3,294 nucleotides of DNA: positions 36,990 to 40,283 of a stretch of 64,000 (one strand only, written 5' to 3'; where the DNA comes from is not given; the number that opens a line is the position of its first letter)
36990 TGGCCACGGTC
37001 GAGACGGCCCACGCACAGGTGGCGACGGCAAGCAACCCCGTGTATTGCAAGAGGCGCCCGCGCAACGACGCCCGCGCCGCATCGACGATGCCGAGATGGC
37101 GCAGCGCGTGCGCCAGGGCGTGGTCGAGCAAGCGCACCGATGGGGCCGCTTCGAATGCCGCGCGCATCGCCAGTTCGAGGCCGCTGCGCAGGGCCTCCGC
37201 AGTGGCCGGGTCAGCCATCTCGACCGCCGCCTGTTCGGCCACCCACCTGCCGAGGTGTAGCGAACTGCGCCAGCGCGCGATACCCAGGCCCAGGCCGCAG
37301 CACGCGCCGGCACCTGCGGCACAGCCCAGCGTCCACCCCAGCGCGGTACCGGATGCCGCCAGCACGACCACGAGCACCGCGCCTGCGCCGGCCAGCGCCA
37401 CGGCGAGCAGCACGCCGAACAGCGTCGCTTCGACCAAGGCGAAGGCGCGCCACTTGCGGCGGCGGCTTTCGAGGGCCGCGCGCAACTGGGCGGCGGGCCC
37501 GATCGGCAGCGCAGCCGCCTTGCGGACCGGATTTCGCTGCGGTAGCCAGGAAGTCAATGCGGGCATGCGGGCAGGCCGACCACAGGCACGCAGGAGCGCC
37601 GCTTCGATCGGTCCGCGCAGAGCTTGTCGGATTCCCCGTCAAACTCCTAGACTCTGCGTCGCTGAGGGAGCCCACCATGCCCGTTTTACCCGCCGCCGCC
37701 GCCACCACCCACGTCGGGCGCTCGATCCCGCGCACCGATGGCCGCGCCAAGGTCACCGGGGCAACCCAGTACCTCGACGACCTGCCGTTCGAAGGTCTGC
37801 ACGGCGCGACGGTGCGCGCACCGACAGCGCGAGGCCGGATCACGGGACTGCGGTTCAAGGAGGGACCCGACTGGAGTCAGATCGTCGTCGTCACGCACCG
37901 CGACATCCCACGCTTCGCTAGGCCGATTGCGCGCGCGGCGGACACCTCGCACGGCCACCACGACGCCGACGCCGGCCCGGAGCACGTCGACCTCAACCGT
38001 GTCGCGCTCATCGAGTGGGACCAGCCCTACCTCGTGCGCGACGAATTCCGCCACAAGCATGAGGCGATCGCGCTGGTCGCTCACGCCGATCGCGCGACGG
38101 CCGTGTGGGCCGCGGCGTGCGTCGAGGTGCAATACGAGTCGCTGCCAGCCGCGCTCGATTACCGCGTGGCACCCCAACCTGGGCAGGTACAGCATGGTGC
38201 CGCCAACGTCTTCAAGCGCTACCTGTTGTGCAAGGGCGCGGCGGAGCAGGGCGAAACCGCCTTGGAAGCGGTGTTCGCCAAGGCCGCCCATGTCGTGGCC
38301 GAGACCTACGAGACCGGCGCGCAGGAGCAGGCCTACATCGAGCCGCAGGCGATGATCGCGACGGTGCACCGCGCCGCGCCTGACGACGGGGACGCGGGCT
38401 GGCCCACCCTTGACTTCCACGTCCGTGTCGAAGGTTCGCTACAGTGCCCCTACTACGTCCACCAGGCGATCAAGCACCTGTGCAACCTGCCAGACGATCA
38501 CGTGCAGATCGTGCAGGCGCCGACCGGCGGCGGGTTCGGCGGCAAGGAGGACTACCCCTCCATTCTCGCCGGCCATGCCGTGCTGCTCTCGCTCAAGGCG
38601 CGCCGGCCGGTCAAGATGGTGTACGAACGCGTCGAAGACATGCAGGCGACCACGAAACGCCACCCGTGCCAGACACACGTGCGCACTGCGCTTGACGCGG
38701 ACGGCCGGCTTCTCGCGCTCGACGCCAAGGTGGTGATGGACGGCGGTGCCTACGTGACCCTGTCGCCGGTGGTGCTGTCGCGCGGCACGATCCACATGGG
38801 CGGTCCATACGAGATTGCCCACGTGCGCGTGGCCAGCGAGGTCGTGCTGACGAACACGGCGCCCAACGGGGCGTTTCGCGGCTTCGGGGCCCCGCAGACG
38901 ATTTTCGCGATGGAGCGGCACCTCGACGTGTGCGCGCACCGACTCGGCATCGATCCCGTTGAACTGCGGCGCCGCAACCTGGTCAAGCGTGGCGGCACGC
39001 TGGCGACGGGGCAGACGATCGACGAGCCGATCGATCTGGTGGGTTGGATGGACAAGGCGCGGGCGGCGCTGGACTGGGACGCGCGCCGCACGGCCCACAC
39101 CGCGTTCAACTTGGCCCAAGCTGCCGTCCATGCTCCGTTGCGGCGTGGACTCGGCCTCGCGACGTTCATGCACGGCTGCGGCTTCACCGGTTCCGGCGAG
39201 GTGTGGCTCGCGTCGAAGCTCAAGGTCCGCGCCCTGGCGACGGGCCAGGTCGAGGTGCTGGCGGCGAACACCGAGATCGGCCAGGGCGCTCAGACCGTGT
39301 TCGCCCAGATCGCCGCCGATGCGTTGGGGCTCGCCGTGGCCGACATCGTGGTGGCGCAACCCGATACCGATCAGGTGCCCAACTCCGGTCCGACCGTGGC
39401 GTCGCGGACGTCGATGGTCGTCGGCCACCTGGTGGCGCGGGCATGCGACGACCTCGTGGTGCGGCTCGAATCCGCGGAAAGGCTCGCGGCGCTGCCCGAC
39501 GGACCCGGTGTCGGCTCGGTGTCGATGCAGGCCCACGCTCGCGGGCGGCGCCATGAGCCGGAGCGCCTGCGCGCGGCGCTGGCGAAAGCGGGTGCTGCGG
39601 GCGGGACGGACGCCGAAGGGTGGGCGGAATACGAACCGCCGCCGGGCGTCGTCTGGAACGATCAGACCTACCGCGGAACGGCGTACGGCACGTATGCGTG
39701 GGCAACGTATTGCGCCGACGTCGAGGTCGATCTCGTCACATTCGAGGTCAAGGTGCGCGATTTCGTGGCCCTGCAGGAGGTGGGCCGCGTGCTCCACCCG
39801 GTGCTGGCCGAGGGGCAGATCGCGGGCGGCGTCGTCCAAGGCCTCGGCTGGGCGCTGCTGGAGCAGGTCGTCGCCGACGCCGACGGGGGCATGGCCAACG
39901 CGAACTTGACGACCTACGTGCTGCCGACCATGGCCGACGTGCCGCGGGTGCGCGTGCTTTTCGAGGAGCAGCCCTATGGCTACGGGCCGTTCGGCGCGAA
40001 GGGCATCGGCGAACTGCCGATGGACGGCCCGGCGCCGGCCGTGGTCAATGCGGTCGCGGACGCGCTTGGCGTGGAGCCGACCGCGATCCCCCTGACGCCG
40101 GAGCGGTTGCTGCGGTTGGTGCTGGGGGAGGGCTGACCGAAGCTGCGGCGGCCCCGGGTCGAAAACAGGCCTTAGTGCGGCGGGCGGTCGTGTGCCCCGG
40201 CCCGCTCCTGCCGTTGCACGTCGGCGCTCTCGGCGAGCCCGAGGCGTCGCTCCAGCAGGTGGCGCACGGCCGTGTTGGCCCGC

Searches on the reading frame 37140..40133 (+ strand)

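Call 65: search_protein_families(library=pfam, proteins=[window:37140-40133:+], max_evalue=0.0001)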
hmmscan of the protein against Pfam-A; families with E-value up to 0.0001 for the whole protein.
window:37140-40133:+ (998 aa): 3 families
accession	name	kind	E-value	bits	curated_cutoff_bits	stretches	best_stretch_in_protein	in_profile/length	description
PF02738.23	MoCoBD_1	-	4.6e-74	249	27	1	369-614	14-244/244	Molybdopterin cofactor-binding domain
PF20256.3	MoCoBD_2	-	3.2e-67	227.4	27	1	639-935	1-283/283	Molybdopterin cofactor-binding domain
PF01315.27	Ald_Xan_dh_C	-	5.4e-11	43.2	31.3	0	206-266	1-63/110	Aldehyde oxidase and xanthine dehydrogenase, a/b hammerhead domain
